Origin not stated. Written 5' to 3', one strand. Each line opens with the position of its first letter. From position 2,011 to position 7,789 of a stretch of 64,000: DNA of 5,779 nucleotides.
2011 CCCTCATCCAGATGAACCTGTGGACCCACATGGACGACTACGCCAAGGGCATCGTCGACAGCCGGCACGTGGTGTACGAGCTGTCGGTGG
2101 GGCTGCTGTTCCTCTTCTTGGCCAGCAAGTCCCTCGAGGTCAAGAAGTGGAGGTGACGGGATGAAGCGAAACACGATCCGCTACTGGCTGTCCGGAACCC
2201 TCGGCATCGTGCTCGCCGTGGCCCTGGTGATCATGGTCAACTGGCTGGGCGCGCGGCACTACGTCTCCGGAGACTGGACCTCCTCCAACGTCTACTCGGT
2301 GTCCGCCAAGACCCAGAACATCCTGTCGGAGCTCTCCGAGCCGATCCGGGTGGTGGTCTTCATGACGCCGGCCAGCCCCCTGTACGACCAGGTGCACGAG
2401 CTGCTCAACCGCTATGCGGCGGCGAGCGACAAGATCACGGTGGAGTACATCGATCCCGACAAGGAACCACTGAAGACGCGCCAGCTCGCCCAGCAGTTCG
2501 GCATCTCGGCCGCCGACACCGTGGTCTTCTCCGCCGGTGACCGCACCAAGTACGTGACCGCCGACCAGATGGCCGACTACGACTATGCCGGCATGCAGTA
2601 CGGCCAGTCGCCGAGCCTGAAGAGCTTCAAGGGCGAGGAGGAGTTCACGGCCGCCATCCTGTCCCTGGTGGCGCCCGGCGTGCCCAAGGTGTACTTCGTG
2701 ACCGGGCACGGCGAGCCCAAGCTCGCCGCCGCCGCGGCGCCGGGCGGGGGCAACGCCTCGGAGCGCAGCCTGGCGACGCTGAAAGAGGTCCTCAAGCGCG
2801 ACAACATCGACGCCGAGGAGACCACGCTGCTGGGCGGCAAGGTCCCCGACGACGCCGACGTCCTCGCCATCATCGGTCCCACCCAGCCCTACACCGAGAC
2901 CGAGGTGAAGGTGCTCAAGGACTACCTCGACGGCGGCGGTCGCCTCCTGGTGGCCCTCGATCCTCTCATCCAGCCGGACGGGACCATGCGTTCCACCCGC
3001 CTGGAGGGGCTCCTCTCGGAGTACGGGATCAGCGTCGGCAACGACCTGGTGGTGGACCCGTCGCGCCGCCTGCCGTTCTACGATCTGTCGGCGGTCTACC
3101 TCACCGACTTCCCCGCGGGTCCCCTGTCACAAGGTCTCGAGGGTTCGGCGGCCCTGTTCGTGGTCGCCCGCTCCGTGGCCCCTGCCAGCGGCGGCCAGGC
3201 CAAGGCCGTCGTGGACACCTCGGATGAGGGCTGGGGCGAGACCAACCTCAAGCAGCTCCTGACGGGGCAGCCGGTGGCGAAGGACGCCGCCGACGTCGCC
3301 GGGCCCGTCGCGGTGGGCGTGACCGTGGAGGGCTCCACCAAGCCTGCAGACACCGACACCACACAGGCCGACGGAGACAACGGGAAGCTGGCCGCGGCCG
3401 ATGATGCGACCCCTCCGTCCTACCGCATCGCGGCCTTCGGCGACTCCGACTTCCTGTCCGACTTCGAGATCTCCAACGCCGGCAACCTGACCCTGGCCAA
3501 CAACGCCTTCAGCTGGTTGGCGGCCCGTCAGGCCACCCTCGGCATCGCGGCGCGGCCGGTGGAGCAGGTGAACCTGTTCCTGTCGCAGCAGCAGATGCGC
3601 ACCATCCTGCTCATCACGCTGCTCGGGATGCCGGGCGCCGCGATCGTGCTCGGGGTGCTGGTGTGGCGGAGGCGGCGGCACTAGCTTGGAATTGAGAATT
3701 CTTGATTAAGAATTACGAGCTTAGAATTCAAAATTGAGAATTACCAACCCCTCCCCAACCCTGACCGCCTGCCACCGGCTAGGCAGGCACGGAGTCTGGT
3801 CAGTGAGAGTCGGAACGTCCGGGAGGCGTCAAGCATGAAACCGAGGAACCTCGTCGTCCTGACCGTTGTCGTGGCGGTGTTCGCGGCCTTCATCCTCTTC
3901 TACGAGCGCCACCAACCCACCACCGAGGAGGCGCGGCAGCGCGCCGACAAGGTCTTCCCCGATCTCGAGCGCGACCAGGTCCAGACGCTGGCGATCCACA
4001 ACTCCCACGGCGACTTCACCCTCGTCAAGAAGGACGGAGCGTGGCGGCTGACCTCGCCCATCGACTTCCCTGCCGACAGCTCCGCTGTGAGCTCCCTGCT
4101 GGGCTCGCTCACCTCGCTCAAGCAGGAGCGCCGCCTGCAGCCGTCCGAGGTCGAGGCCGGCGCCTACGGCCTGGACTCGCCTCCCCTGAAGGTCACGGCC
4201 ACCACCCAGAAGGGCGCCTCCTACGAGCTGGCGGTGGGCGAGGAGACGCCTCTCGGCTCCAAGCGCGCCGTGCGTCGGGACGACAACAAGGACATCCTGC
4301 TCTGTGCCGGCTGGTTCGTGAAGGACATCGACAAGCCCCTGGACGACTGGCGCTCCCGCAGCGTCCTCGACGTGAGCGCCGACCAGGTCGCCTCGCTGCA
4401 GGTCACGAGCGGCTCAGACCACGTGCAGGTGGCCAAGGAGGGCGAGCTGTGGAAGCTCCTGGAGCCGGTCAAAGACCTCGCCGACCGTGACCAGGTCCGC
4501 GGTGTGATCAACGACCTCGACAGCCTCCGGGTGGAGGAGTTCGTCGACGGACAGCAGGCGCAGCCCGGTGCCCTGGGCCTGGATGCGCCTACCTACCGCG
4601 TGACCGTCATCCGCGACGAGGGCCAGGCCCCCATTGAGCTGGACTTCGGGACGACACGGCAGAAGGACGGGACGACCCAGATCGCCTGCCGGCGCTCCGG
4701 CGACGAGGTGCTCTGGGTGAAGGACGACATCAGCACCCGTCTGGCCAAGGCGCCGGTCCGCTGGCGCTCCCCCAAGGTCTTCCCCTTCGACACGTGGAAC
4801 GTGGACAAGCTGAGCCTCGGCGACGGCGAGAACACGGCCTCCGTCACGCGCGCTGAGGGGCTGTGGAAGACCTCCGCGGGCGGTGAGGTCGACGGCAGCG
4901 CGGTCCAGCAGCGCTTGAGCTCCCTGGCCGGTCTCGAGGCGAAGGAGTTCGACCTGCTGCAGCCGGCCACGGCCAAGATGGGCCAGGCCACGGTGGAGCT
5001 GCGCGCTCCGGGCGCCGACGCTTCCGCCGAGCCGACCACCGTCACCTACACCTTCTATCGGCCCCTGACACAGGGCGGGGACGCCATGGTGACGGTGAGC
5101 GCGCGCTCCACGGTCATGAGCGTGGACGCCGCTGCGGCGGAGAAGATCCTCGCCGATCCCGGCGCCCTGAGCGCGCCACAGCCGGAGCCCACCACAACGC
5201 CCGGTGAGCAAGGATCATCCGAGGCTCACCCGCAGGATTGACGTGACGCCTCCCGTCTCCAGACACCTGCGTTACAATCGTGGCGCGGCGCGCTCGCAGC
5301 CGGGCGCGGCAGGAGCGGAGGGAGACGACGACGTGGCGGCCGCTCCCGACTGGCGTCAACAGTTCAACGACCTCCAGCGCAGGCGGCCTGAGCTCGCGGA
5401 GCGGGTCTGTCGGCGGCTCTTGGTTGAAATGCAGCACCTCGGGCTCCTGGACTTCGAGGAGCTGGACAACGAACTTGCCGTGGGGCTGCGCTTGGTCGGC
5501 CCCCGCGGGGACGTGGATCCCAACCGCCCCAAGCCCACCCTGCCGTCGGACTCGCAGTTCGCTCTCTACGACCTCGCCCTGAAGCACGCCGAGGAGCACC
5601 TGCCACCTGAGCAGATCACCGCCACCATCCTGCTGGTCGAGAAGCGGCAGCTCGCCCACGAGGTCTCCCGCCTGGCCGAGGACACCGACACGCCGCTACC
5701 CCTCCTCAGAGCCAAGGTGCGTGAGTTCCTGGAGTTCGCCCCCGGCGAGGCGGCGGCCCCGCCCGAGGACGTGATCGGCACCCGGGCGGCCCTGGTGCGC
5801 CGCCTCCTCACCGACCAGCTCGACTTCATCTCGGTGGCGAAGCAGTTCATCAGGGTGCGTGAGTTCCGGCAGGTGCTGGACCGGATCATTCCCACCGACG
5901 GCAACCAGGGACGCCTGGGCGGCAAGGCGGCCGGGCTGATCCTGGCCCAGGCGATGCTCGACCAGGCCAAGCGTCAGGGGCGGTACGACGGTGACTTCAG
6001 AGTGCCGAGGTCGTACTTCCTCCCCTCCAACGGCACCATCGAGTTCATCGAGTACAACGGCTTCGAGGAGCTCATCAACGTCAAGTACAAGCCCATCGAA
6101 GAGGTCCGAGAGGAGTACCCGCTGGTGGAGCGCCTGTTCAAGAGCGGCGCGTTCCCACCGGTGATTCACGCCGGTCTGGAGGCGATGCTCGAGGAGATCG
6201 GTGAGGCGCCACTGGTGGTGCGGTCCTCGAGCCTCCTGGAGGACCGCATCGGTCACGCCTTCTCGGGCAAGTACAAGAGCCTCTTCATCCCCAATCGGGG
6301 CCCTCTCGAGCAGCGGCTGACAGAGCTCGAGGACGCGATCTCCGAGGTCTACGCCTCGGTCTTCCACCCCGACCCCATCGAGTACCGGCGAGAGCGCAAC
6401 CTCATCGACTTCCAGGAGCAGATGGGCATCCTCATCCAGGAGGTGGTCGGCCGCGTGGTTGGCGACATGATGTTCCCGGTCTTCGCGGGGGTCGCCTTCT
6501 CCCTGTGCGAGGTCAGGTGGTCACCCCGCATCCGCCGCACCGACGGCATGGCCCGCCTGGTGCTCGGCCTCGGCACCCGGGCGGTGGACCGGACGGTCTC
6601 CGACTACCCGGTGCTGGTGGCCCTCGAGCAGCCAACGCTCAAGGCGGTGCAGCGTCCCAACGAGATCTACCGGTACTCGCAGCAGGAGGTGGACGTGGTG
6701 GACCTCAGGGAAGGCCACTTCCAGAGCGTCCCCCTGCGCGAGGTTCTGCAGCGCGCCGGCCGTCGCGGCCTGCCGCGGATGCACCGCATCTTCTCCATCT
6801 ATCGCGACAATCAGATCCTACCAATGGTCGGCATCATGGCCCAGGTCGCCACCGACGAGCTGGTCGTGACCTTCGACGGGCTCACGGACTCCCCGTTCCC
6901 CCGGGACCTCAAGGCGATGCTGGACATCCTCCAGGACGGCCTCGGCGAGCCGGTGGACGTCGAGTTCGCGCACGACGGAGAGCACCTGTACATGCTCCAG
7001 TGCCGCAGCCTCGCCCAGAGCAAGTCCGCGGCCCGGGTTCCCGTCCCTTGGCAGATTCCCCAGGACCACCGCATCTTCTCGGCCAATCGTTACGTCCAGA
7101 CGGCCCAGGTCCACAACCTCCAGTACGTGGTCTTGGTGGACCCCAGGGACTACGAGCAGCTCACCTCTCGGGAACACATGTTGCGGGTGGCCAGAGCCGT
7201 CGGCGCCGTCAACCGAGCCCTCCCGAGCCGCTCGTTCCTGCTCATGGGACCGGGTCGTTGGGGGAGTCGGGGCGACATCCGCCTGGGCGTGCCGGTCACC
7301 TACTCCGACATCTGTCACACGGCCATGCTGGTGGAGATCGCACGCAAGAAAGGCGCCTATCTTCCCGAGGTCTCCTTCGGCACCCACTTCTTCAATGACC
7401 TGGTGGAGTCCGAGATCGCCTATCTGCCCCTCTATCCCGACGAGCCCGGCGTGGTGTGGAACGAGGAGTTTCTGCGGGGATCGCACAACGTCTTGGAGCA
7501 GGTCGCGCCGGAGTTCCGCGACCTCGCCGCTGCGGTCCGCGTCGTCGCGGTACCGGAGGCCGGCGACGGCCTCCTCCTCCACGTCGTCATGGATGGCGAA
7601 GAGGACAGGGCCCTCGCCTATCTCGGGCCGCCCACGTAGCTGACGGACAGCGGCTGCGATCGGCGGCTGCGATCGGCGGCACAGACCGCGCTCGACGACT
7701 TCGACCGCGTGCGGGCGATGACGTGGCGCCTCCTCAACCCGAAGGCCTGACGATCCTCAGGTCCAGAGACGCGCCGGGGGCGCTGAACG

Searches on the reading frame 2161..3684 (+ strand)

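Call 30: search_protein_families(library=pfam, proteins=[window:2161-3684:+])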
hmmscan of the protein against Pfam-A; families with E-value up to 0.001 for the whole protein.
window:2161-3684:+ (507 aa): 3 families
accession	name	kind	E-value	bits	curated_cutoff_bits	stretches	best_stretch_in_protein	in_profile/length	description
PF09822.16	ABC_transp_aux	-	1.4e-29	103.7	34.7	1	175-436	2-263/288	ABC-type uncharacterized transport system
PF23357.1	DUF7088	-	2.9e-17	63.2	27.8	1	42-129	2-94/105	Domain of unknown function (DUF7088)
PF23355.1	IFT52_GIFT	-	2.4e-10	40.4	27.2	1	228-299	42-110/246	IFT52 GIFT domain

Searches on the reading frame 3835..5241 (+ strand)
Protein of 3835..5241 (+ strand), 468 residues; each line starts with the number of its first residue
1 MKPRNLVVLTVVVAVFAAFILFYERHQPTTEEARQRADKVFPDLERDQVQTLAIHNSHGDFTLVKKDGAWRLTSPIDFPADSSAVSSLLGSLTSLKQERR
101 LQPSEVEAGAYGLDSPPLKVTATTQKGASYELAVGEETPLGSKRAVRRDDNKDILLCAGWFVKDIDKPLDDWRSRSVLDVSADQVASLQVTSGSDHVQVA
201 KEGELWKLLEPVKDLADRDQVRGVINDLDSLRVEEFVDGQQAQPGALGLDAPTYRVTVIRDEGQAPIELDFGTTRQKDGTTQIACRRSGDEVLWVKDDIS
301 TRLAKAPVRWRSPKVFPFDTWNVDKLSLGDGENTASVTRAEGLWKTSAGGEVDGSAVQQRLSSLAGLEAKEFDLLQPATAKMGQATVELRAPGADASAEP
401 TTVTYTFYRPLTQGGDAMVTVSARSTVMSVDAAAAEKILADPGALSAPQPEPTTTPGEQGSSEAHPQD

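Call 30: search_protein_families(library=pfam, proteins=[window:3835-5241:+])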
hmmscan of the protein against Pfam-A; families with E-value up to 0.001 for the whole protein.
window:3835-5241:+ (468 aa): 1 family
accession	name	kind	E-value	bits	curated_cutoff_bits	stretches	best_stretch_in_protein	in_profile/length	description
PF14238.11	DUF4340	-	3.2e-46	158.3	25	2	70-252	1-183/183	Domain of unknown function (DUF4340)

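Call 42: find_homologous_proteins(query=window:3835-5241:+, max_evalue=1e-30)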
Query window:3835-5241:+ (468 aa): 126 proteins with E <= 1e-30 among 8000 candidates; the best 120 are listed.
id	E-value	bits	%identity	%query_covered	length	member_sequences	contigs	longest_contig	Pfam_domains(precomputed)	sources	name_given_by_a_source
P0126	2.8e-289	977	94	100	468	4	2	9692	PF14238.12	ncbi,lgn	-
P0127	2.7e-275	931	90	100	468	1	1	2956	PF14238.12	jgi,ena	-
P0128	2.0e-170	586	57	97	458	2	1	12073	PF14238.12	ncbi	-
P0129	1.1e-167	577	56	97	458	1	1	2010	PF14238.12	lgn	-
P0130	7.1e-167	574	58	95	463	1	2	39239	PF14238.12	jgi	jgi:hypothetical protein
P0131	1.9e-166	573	57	98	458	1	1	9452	PF14238.12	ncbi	-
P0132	1.6e-165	569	57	95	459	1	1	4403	PF14238.12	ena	-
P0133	2.8e-164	565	57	97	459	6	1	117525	PF14238.12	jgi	jgi:hypothetical protein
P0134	5.8e-164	564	57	95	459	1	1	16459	PF14238.12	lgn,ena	-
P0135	1.2e-163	563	57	95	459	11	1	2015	PF14238.12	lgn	-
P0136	3.7e-163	562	56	97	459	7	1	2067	PF14238.12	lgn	-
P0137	9.7e-163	560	56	96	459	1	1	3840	PF14238.12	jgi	jgi:hypothetical protein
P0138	3.4e-162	559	55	98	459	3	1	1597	PF14238.12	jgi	jgi:hypothetical protein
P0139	1.6e-161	556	56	94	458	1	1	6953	PF14238.12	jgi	jgi:hypothetical protein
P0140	1.2e-160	553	54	98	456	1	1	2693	PF14238.12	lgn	-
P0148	5.2e-154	532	54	95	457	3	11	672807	PF14238.12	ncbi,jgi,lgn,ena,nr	ncbi:MAG TPA: DUF4340 domain-containing protein [Thermoanaerobaculales bacterium]|nr:DUF4340 domain-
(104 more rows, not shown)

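Call 43: find_encoding_contigs(protein=P0126, flank=2500, max_places=3)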
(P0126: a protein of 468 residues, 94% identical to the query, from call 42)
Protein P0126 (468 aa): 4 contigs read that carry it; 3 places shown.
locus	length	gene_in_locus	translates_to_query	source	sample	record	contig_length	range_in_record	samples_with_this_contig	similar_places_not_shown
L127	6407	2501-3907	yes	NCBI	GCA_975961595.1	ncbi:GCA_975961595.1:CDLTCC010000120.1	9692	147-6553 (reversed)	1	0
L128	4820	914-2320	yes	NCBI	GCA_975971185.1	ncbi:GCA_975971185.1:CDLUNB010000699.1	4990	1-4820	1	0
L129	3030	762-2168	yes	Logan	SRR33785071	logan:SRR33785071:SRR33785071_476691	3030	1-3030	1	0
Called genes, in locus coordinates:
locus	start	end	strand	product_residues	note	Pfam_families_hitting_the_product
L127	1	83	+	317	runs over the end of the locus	PF00005:ABC_tran, PF13304:AAA_21 (weak), PF13732:DrrA1-3_C (weak)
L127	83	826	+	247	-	PF01061:ABC2_membrane (weak), PF12679:ABC2_membrane_2, PF12730:ABC2_membrane_4, PF12698:ABC2_membrane_3, PF13346:ABC2_membrane_5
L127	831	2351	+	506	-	PF23357:DUF7088, PF09822:ABC_transp_aux, PF23355:IFT52_GIFT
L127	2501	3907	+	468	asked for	PF14238:DUF4340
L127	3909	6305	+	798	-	PF01326:PPDK_N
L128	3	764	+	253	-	?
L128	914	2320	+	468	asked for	PF14238:DUF4340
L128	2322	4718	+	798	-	PF01326:PPDK_N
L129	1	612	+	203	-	?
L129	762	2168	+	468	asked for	PF14238:DUF4340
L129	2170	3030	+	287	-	?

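Call 44: find_encoding_contigs(protein=P0127, flank=2500, max_places=2)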
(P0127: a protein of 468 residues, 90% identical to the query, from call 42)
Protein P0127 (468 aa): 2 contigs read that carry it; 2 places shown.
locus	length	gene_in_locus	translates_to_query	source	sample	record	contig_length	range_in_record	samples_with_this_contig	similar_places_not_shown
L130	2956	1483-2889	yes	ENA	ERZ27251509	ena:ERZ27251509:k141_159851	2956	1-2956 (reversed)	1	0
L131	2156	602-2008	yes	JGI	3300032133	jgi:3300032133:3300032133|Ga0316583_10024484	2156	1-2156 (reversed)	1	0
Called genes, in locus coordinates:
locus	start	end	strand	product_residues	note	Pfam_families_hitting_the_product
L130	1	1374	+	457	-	?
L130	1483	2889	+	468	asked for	PF14238:DUF4340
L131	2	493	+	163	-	?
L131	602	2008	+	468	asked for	PF14238:DUF4340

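Call 45: find_encoding_contigs(protein=P0148, flank=10000, max_places=4)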
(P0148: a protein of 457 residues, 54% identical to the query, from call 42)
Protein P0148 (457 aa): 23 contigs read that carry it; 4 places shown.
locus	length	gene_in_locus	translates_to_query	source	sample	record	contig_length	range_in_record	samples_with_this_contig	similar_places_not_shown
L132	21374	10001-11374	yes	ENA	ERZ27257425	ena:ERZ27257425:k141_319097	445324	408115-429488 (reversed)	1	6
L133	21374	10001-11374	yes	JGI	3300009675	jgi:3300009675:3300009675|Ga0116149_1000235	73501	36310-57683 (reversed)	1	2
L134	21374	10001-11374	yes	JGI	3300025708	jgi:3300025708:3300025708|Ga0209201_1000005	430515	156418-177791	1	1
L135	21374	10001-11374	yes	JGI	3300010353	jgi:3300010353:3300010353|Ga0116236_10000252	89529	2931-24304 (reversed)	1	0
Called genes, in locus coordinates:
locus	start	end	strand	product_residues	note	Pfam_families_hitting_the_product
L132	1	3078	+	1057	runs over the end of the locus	PF00873:ACR_tran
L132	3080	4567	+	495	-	PF02321:OEP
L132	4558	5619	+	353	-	PF11383:DUF3187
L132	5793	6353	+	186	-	PF13717:Zn_ribbon_4, PF13719:Zn_ribbon_5 (weak), PF16697:Yop-YscD_cpl, PF00498:FHA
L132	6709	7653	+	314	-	PF00005:ABC_tran, PF13304:AAA_21 (weak), PF13732:DrrA1-3_C (weak)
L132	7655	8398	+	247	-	PF01061:ABC2_membrane (weak), PF12730:ABC2_membrane_4, PF12698:ABC2_membrane_3, PF12679:ABC2_membrane_2, PF13346:ABC2_membrane_5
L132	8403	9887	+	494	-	PF23357:DUF7088, PF14258:DUF4350 (faint), PF09822:ABC_transp_aux, PF23355:IFT52_GIFT (weak)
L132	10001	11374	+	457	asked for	PF14238:DUF4340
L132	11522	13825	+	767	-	PF01326:PPDK_N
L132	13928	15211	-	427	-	PF02812:ELFV_dehydrog_N, PF00208:ELFV_dehydrog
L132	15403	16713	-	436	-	PF01595:CNNM, PF00571:CBS, PF03471:CorC_HlyC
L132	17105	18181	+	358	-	PF03193:RsgA_GTPase, PF00005:ABC_tran, PF01926:MMR_HSR1 (weak)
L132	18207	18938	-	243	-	PF13489:Methyltransf_23 (weak), PF13847:Methyltransf_31, PF08241:Methyltransf_11, PF13649:Methyltransf_25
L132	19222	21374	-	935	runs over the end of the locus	PF00690:Cation_ATPase_N, PF00122:E1-E2_ATPase, PF13246:Cation_ATPase, PF00702:Hydrolase, PF08282:Hydrolase_3 (faint), PF00689:Cation_ATPase_C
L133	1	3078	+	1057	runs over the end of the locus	PF00873:ACR_tran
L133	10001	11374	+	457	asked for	PF14238:DUF4340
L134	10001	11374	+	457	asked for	PF14238:DUF4340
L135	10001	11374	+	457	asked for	PF14238:DUF4340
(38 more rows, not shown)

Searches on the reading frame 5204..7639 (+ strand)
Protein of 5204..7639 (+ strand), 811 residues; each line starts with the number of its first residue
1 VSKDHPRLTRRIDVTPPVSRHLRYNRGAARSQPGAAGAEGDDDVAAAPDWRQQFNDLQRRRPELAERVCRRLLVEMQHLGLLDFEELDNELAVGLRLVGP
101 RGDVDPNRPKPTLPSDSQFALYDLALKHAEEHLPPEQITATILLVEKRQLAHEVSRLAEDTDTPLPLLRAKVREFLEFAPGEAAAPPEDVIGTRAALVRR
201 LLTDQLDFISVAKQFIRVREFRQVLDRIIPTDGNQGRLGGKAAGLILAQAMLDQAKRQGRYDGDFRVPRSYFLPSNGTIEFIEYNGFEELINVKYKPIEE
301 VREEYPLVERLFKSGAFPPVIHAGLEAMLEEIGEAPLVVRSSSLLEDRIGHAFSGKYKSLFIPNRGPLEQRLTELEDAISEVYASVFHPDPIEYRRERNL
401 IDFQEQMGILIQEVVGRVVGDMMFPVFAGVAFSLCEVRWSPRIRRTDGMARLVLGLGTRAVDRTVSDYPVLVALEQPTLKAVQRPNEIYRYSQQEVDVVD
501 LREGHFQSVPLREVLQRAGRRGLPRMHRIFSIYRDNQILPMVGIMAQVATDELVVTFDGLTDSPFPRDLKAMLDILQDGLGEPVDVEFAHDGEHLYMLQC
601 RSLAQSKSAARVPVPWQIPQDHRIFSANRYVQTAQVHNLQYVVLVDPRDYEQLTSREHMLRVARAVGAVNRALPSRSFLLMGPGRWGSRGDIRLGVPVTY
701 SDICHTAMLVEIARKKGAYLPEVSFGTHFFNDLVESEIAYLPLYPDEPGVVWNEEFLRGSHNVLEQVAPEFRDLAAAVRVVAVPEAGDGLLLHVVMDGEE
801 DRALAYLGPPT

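Call 30: search_protein_families(library=pfam, proteins=[window:5204-7639:+])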
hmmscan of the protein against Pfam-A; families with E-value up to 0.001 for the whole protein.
window:5204-7639:+ (811 aa): 1 family
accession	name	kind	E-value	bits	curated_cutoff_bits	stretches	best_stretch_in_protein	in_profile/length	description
PF01326.24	PPDK_N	-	5.8e-46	157.7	27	1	237-614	3-320/328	Pyruvate phosphate dikinase, AMP/ATP-binding domain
